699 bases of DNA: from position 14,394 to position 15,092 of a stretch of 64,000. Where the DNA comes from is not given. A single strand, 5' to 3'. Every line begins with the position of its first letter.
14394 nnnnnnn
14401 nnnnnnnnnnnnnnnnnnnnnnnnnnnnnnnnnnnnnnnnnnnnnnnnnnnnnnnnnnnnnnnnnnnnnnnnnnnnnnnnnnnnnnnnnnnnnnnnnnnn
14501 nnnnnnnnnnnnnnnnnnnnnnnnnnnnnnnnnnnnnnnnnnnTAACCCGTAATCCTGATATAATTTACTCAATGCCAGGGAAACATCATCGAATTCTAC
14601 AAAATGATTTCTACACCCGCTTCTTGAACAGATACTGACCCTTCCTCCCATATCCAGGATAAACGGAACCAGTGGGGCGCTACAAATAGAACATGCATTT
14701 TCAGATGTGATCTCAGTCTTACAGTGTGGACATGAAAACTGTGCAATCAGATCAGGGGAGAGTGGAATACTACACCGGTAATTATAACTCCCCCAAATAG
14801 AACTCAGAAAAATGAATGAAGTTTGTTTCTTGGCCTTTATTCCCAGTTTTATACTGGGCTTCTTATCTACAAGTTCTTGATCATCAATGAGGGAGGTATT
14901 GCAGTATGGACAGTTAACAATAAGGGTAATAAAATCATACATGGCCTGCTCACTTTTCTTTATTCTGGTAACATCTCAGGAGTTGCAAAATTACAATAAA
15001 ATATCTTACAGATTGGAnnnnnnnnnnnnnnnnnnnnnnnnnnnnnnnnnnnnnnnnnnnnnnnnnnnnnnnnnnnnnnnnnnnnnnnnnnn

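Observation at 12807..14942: A repeated ~120-aa module with 8 Cys and 1 His occurs three times: twice in a stand-alone protein and once fused to NfnB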

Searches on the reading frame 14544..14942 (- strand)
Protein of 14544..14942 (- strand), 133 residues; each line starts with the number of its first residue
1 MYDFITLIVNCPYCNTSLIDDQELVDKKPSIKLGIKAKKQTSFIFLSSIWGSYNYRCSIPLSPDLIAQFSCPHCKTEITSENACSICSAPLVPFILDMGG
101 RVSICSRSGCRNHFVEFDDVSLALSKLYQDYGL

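Call 22: search_protein_representatives(alignment_id=A1)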
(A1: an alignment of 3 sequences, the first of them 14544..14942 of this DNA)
Query: 3 sequences, 137 profile positions. Proteins with E-value up to 0.001 (for the whole library): 304; up to 1e-10: 157; up to 1e-30: 19. The best 150 are listed.
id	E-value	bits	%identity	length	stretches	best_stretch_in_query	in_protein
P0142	5.7e-69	246.6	-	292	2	3-137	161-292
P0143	7.9e-63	226.7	-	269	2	3-137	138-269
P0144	3.6e-61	221.4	-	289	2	3-137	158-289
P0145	2.4e-59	215.5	-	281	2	5-137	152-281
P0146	1.2e-58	213.2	-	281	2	3-137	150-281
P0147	9.7e-58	210.3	-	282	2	2-137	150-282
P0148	1.2e-57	210.0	-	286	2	4-131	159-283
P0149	1.1e-54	200.4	-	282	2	3-137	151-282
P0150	4.1e-54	198.5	-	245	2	30-137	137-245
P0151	1.9e-47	176.9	-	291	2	3-137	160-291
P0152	1.6e-43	164.2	-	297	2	7-132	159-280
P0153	2.1e-43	163.8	-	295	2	4-137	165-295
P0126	5.7e-42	159.2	-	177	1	2-132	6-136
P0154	1.0e-33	132.4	-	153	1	3-137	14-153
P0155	1.5e-33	131.9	-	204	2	28-137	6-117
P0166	2.7e-27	111.7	-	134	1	9-136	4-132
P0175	1.3e-23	99.7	-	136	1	13-137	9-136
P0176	1.4e-23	99.7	-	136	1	10-137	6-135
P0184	2.0e-22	95.9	-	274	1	10-130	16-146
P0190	1.9e-20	89.5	-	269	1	12-129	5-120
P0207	3.2e-17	79.0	-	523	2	12-122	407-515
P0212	1.0e-16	77.4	-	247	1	5-130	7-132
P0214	1.2e-16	77.2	-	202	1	12-121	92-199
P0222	1.8e-15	73.4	-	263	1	13-131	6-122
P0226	2.1e-15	73.2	-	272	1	11-129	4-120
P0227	2.1e-15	73.2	-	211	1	11-125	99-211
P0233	6.8e-15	71.5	-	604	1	9-127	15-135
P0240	2.1e-14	69.9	-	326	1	11-122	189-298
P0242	3.4e-14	69.2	-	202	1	11-120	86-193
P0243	3.9e-14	69.0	-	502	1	11-122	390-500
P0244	5.3e-14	68.6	-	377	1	11-124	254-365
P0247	1.3e-13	67.3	-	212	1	12-122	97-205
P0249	1.4e-13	67.3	-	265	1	11-127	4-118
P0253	2.0e-13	66.7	-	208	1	11-122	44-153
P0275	6.9e-12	61.8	-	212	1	11-120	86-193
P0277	1.1e-11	61.1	-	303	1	8-122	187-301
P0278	1.2e-11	61.0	-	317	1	12-123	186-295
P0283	1.5e-11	60.6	-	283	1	13-123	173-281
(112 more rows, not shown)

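Call 23: search_protein_families(library=pfam, proteins=[P0207, P0243, P0244, P0240, P0277, P0278, P0283, P0233, P0184, P0190], max_evalue=0.001)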
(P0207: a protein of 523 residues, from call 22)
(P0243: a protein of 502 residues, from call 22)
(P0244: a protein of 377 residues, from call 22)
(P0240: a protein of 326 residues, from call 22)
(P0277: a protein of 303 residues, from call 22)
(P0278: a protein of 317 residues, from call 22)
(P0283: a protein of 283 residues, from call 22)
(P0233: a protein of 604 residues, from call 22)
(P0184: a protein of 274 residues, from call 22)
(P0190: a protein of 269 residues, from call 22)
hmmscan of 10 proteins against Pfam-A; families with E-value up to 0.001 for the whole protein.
P0207 (523 aa): 7 families
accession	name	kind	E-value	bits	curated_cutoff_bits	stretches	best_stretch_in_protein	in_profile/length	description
PF00211.25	Guanylate_cyc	-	8e-27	94.5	21.9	1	92-269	6-177/183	Adenylate and Guanylate cyclase catalytic domain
PF12773.13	DZR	-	3.2e-15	56.5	27.3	1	3-46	1-45/45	Double zinc ribbon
PF13191.12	AAA_16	-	8.5e-15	56.1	32.6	1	294-371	1-75/167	AAA ATPase domain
PF13240.11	Zn_Ribbon_1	-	2.5e-07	30.7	25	0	28-49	2-23/23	zinc-ribbon domain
PF13248.11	Zn_ribbon_3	-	3.8e-07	29.8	27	0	26-49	3-26/26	zinc-ribbon domain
PF07191.17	Zn_ribbon_6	-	0.00028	21.3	25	0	464-490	13-39/67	Double zinc ribbon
PF00990.26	GGDEF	-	0.00064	20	23.8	0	78-185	16-117/161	Diguanylate cyclase, GGDEF domain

P0243 (502 aa): 3 families
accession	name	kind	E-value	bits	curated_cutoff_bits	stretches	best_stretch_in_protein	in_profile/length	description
PF08245.18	Mur_ligase_M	-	1e-05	26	24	1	35-168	1-122/200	Mur ligase middle domain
PF07191.17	Zn_ribbon_6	-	3.6e-05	24.1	25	1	442-490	8-53/67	Double zinc ribbon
PF12773.13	DZR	-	0.00074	20.1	27.3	0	447-474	8-34/45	Double zinc ribbon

P0244 (377 aa): 1 family
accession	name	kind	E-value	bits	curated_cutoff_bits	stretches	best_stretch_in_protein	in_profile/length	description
PF01257.25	2Fe-2S_thioredx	-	2.7e-48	163.9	24.8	1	95-235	3-143/145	Thioredoxin-like [2Fe-2S] ferredoxin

P0240 (326 aa): 1 family
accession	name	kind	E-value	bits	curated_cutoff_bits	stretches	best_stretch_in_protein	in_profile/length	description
PF01257.25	2Fe-2S_thioredx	-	2.9e-22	79.5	24.8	1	40-167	12-139/145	Thioredoxin-like [2Fe-2S] ferredoxin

P0277 (303 aa): 0 families

P0278 (317 aa): 5 families
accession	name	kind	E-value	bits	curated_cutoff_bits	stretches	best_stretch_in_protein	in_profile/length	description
PF01257.25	2Fe-2S_thioredx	-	4.1e-47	160.1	24.8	1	26-166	3-143/145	Thioredoxin-like [2Fe-2S] ferredoxin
PF07191.17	Zn_ribbon_6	-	7.5e-06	26.3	25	1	246-276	16-46/67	Double zinc ribbon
PF13248.11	Zn_ribbon_3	-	1.3e-05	24.9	27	0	186-202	2-17/26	zinc-ribbon domain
PF12773.13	DZR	-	5.9e-05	23.6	27.3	0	247-269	13-34/45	Double zinc ribbon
PF24460.1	DUF7575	-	0.00054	19.7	28.5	0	186-199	3-15/28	Domain of unknown function (DUF7575)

P0283 (283 aa): 1 family
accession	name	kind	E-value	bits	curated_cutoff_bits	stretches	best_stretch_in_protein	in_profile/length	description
PF01257.25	2Fe-2S_thioredx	-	1.2e-30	106.8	24.8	1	19-153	10-144/145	Thioredoxin-like [2Fe-2S] ferredoxin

P0233 (604 aa): 10 families
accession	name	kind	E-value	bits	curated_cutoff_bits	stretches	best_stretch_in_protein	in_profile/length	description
PF14691.11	Fer4_20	-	4.6e-42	142.8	25.8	1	154-263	1-111/113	Dihydroprymidine dehydrogenase domain II, 4Fe-4S cluster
PF07992.20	Pyr_redox_2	-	3e-36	125.8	26.1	1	278-583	2-289/291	Pyridine nucleotide-disulphide oxidoreductase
PF00070.33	Pyr_redox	-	9.7e-12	45.7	22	1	418-489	1-75/82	Pyridine nucleotide-disulphide oxidoreductase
PF13738.12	Pyr_redox_3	-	2.9e-07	30.5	30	0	416-451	164-198/305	Pyridine nucleotide-disulphide oxidoreductase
PF13450.12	NAD_binding_8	-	2.7e-06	28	21.9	1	281-313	1-33/68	NAD(P)-binding Rossmann-like domain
PF13241.12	NAD_binding_7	-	3.3e-05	24.8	22.1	0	416-528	7-69/104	Putative NAD(P)-binding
PF01262.27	AlaDh_PNT_C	-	7.1e-05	22.8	23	0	389-446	3-57/214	Alanine dehydrogenase/PNT, C-terminal domain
PF03486.20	HI0933_like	-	0.00015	21.8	50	0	278-312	2-36/244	HI0933-like protein Rossmann domain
PF12831.13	FAD_oxidored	-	0.00031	20.6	27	0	279-318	2-41/416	FAD dependent oxidoreductase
PF01946.23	Thi4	-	0.00085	19.1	26.2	0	279-344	20-85/235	Thi4 family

P0184 (274 aa): 2 families
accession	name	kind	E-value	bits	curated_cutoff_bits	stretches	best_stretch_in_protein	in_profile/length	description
PF07191.17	Zn_ribbon_6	-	0.00028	21.3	25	0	85-115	15-44/67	Double zinc ribbon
PF12773.13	DZR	-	0.00075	20.1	27.3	0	89-111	1-23/45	Double zinc ribbon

P0190 (269 aa): 1 family
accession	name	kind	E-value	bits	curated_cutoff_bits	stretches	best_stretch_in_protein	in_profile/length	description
PF23548.1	Zn_ribbon_FGT1_2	-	0.00086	19.3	27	0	62-77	17-32/35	FORGETTER1 second zinc ribbon domain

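Call 24: search_protein_families(library=pfam, proteins=[P0214, P0227, P0242, P0247, P0275, P0253, P0222, P0226, P0249, P0212], max_evalue=0.001)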
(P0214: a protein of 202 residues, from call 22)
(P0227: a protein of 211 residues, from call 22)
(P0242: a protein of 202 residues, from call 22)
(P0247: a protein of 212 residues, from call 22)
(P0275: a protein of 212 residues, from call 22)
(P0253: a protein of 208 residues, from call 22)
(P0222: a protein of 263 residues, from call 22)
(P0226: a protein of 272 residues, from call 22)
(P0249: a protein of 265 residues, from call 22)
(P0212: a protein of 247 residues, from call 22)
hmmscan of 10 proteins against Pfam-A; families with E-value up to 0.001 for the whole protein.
P0214 (202 aa): 3 families
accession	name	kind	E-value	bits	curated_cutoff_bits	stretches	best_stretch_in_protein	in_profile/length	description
PF01257.25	2Fe-2S_thioredx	-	4.1e-23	82.3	24.8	1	2-72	73-143/145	Thioredoxin-like [2Fe-2S] ferredoxin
PF12773.13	DZR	-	0.00013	22.5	27.3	0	152-175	12-34/45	Double zinc ribbon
PF07191.17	Zn_ribbon_6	-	0.00015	22.1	25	0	149-175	13-39/67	Double zinc ribbon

P0227 (211 aa): 2 families
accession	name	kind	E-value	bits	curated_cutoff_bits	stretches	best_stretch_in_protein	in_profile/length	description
PF01257.25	2Fe-2S_thioredx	-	2.4e-07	31.1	24.8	1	13-82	4-73/145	Thioredoxin-like [2Fe-2S] ferredoxin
PF23548.1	Zn_ribbon_FGT1_2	-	0.00069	19.6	27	0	158-173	18-33/35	FORGETTER1 second zinc ribbon domain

P0242 (202 aa): 1 family
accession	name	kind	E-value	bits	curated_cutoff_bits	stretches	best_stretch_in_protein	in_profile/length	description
PF01257.25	2Fe-2S_thioredx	-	0.00025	21.4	24.8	1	6-58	1-53/145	Thioredoxin-like [2Fe-2S] ferredoxin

P0247 (212 aa): 2 families
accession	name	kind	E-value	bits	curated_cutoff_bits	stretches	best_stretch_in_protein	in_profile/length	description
PF11396.14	PepSY_like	-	3.1e-05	24.6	28.3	1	31-84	34-81/83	Putative beta-lactamase-inhibitor-like, PepSY-like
PF13453.11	Zn_ribbon_TFIIB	-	0.00084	19.1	22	1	172-209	1-35/41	Transcription factor zinc-finger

P0275 (212 aa): 1 family
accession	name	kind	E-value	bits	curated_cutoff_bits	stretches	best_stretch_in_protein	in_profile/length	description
PF01257.25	2Fe-2S_thioredx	-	4.6e-11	43.2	24.8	1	7-71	2-66/145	Thioredoxin-like [2Fe-2S] ferredoxin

P0253 (208 aa): 4 families
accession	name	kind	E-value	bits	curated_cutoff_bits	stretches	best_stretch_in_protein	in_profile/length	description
PF01396.24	Zn_ribbon_Top1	-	5.4e-05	23.3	32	0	120-129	3-12/39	Topoisomerase DNA binding C4 zinc finger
PF07191.17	Zn_ribbon_6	-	5.5e-05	23.5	25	0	104-142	15-52/67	Double zinc ribbon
PF13453.11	Zn_ribbon_TFIIB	-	9.2e-05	22.2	22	0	121-153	2-31/41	Transcription factor zinc-finger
PF21344.3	Zn_ribbon_LysW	-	0.00028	20.9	27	0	120-144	2-26/46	Alpha-aminoadipate carrier protein LysW-like, globular domain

P0222 (263 aa): 3 families
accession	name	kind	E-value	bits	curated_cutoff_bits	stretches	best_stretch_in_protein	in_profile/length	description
PF00571.33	CBS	-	3.1e-15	56.7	24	2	122-174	1-53/57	CBS domain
PF23548.1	Zn_ribbon_FGT1_2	-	0.00014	21.8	27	0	59-79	14-34/35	FORGETTER1 second zinc ribbon domain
PF07191.17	Zn_ribbon_6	-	0.00081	19.8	25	0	63-93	14-44/67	Double zinc ribbon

P0226 (272 aa): 1 family
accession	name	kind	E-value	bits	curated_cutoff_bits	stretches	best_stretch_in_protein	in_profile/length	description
PF00571.33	CBS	-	3.2e-08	34.2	24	0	128-168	7-46/57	CBS domain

P0249 (265 aa): 2 families
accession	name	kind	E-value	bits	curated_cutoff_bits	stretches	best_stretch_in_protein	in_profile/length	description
PF00571.33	CBS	-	1.9e-25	89.4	24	2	122-176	1-55/57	CBS domain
PF23547.1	Zn_ribbon_FGT1_1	-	0.00076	19.5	27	0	63-72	18-27/35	FORGETTER1 first zinc ribbon domain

P0212 (247 aa): 1 family
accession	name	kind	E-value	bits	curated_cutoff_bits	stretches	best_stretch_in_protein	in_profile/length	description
PF14691.11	Fer4_20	-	7.2e-38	129.3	25.8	1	148-247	1-100/113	Dihydroprymidine dehydrogenase domain II, 4Fe-4S cluster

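Call 32: find_encoding_contigs(protein=P0166, flank=8000, max_places=3)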
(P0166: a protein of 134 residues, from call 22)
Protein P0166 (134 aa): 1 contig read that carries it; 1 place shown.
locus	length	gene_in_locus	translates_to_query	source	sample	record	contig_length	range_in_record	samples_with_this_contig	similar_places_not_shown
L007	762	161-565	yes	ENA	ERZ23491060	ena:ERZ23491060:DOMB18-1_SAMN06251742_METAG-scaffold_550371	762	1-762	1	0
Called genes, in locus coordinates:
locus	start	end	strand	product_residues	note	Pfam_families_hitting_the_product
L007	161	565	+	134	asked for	-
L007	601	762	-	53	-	?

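Call 39: find_encoding_contigs(protein=P0278, flank=8000, max_places=2)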
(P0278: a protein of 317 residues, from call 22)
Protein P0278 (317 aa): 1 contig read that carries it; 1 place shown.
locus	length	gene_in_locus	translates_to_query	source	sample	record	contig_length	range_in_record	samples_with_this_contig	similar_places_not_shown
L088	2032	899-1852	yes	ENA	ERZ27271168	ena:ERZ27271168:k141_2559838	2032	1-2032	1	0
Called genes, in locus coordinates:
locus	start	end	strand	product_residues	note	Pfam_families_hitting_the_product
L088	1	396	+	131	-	?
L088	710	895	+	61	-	-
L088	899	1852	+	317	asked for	PF01257:2Fe-2S_thioredx, PF07191:Zn_ribbon_6 (faint), PF13248:Zn_ribbon_3 (faint)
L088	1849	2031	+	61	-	?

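Call 40: find_encoding_contigs(protein=P0176, flank=8000, max_places=2)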
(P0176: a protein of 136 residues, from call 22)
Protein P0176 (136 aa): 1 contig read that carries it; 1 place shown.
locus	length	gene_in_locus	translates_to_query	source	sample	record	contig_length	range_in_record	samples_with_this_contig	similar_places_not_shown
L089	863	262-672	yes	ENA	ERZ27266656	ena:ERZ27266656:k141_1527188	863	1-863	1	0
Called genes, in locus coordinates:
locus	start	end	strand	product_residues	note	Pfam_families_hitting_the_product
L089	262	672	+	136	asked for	-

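Call 41: find_encoding_contigs(protein=P0249, flank=8000, max_places=2)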
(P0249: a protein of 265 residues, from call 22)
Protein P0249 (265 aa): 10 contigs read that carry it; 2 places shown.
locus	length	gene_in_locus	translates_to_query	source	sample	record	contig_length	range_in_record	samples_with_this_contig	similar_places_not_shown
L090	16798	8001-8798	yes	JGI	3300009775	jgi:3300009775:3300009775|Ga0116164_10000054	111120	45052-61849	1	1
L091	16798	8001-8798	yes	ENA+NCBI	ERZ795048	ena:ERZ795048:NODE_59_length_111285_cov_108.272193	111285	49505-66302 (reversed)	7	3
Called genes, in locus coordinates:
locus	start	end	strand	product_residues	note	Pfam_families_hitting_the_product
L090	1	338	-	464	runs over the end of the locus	-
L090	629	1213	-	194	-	PF04542:Sigma70_r2, PF08281:Sigma70_r4_2, PF04545:Sigma70_r4 (weak)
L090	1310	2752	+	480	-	PF00474:SSF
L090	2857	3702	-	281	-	-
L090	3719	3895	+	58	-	-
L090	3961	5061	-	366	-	PF01699:Na_Ca_ex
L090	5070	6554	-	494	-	PF12801:Fer4_5, PF13484:Fer4_16 (faint), PF25160:LdpA_Fe-S-bd (faint), PF00037:Fer4, PF12837:Fer4_6 (weak), PF12838:Fer4_7 (weak), PF13187:Fer4_9 (weak), PF00037:Fer4 (weak), +5 more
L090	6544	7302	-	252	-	PF04015:DUF362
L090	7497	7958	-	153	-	-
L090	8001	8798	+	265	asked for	PF00571:CBS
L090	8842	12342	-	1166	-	-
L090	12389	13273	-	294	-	PF01904:DUF72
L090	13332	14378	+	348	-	PF00108:Thiolase_N (weak), PF08545:ACP_syn_III, PF08541:ACP_syn_III_C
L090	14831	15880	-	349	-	PF13487:HD_5, PF01966:HD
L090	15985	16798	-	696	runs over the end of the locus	PF13646:HEAT_2 (faint)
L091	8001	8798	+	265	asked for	PF00571:CBS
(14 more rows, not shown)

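Call 43: find_encoding_contigs(protein=P0233, flank=8000, max_places=2)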
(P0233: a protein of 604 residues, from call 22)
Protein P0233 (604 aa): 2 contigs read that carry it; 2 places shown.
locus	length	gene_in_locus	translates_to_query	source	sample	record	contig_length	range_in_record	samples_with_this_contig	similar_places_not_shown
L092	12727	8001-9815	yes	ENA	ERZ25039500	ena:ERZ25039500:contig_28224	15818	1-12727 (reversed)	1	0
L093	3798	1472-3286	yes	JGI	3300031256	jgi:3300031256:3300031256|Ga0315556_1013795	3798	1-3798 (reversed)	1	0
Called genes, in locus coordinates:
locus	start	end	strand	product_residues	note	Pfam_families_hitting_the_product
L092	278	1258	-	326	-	PF00583:Acetyltransf_1, PF13673:Acetyltransf_10 (weak), PF13508:Acetyltransf_7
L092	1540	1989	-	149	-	-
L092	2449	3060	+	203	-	-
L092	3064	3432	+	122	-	-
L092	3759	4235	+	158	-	-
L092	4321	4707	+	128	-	-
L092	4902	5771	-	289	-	PF01609:DDE_Tnp_1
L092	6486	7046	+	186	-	PF01814:Hemerythrin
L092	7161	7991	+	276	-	PF10418:DHODB_Fe-S_bind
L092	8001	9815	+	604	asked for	PF14691:Fer4_20, PF07992:Pyr_redox_2, PF13450:NAD_binding_8 (weak), PF13738:Pyr_redox_3 (faint), PF00070:Pyr_redox (weak)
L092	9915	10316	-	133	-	PF13565:HTH_32 (weak), PF00665:rve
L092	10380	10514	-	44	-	PF13384:HTH_23, PF13518:HTH_28 (weak)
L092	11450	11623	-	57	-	-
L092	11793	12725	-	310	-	?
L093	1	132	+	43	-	?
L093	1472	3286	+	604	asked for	PF14691:Fer4_20, PF07992:Pyr_redox_2, PF13450:NAD_binding_8 (weak), PF13738:Pyr_redox_3 (faint), PF00070:Pyr_redox (weak)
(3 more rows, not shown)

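Call 47: find_homologous_proteins(query=P0278, max_evalue=1e-10)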
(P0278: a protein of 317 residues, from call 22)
Query P0278 (317 aa): 6010 proteins with E <= 1e-10 among 8000 candidates; the best 120 are listed.
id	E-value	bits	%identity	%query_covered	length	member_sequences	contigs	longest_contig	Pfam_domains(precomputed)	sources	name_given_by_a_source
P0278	7.9e-213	724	100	100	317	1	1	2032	PF07191.18,PF01257.26,PF13248.12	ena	-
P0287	1.4e-116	407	61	93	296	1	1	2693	PF01257.26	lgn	-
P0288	1.6e-114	401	63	88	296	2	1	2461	PF01257.26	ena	-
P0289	1.7e-114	400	61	92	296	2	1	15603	PF01257.26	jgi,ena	-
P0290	8.2e-114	398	61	93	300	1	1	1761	PF01257.26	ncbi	-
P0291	1.1e-113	398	62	89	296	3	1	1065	PF01257.26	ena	-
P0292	8.8e-113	395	60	91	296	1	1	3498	PF01257.26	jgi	jgi:NADH:ubiquinone oxidoreductase subunit E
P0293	9.6e-113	395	61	91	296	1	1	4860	PF01257.26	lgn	-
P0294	3.2e-111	390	59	94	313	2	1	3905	PF01257.26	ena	-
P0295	6.6e-111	389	61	90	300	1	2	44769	PF01257.26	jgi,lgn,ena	-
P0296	1.4e-110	388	58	93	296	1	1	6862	PF01257.26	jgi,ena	-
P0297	2.0e-110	387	59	91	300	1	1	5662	PF01257.26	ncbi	-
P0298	3.9e-110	386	57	93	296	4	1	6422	PF01257.26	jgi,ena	-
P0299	5.5e-110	386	60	88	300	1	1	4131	PF01257.26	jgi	-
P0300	1.7e-109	384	58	97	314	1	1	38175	PF01257.26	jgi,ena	-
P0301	1.8e-109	384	58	96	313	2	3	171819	PF01257.26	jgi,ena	-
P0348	2.1e-106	374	60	88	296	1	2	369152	PF01257.26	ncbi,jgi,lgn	-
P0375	1.0e-105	372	57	88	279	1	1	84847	PF01257.26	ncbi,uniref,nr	ncbi:hypothetical protein CEE37_14595 [candidate division LCP-89 bacterium B3_LCP]|uniref:NAD(P)H-de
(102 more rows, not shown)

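Call 48: find_encoding_contigs(protein=P0348, flank=9000, max_places=1)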
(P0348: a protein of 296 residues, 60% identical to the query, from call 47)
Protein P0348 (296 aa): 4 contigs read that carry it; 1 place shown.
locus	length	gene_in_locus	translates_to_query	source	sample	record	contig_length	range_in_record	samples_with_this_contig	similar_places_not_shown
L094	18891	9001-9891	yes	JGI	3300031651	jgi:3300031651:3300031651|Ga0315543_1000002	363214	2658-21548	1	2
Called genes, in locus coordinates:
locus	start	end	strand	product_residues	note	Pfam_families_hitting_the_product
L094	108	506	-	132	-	-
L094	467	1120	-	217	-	-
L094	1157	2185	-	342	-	PF11453:DUF2950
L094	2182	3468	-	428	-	-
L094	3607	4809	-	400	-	PF04055:Radical_SAM, PF13353:Fer4_12 (faint)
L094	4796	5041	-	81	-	-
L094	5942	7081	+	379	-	PF00512:HisKA, PF02518:HATPase_c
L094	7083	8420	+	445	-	PF00072:Response_reg, PF00158:Sigma54_activat, PF14532:Sigma54_activ_2, PF07728:AAA_5 (faint), PF25601:AAA_lid_14, PF02954:HTH_8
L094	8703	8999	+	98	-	-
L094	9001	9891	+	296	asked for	PF01257:2Fe-2S_thioredx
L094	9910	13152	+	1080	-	PF01512:Complex1_51K, PF10589:NADH_4Fe-4S, PF14691:Fer4_20, PF00070:Pyr_redox (faint), PF01266:DAO (weak), PF07992:Pyr_redox_2, PF13450:NAD_binding_8, PF13738:Pyr_redox_3 (weak)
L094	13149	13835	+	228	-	PF13510:Fer2_4, PF12838:Fer4_7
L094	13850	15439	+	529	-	PF01645:Glu_synthase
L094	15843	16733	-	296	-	PF02826:2-Hacid_dh_C, PF03446:NAD_binding_2, PF03807:F420_oxidored, PF14833:NAD_binding_11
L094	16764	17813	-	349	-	PF08240:ADH_N, PF16912:Glu_dehyd_C, PF00107:ADH_zinc_N, PF13602:ADH_zinc_N_2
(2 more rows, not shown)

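Call 49: find_encoding_contigs(protein=P0375, flank=9000, max_places=1)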
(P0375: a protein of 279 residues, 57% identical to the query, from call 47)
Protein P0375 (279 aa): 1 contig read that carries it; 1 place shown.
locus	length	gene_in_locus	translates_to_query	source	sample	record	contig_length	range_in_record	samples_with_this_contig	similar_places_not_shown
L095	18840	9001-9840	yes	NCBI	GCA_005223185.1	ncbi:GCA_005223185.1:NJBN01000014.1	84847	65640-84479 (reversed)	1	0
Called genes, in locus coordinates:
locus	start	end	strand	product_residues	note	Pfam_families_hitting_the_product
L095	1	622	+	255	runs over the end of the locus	PF10370:Rv2993c-like_N (weak), PF01557:FAA_hydrolase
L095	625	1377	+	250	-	PF01884:PcrB, PF00977:His_biosynth, PF05690:ThiG (weak), PF01180:DHO_dh (weak)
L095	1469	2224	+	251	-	PF02585:PIG-L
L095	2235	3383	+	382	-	PF13439:Glyco_transf_4, PF13477:Glyco_trans_4_2, PF13579:Glyco_trans_4_4, PF20706:GT4-conflict, PF00534:Glycos_transf_1, PF13692:Glyco_trans_1_4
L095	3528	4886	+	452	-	PF02878:PGM_PMM_I, PF02879:PGM_PMM_II, PF02880:PGM_PMM_III, PF00408:PGM_PMM_IV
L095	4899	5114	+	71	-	-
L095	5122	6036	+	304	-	PF00494:SQS_PSY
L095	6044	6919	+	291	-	PF00494:SQS_PSY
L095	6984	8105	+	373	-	PF00226:DnaJ, PF01556:DnaJ_C, PF00684:DnaJ_CXXCXGXG (weak)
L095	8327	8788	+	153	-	PF13527:Acetyltransf_9, PF00583:Acetyltransf_1, PF13673:Acetyltransf_10 (weak), PF13508:Acetyltransf_7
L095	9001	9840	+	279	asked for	PF01257:2Fe-2S_thioredx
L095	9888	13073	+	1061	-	PF01512:Complex1_51K, PF10589:NADH_4Fe-4S, PF14691:Fer4_20, PF00070:Pyr_redox (faint), PF07992:Pyr_redox_2, PF13450:NAD_binding_8 (weak), PF13738:Pyr_redox_3 (weak)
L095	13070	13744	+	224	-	PF13510:Fer2_4, PF12838:Fer4_7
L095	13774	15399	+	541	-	PF01645:Glu_synthase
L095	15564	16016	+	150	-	PF01597:GCV_H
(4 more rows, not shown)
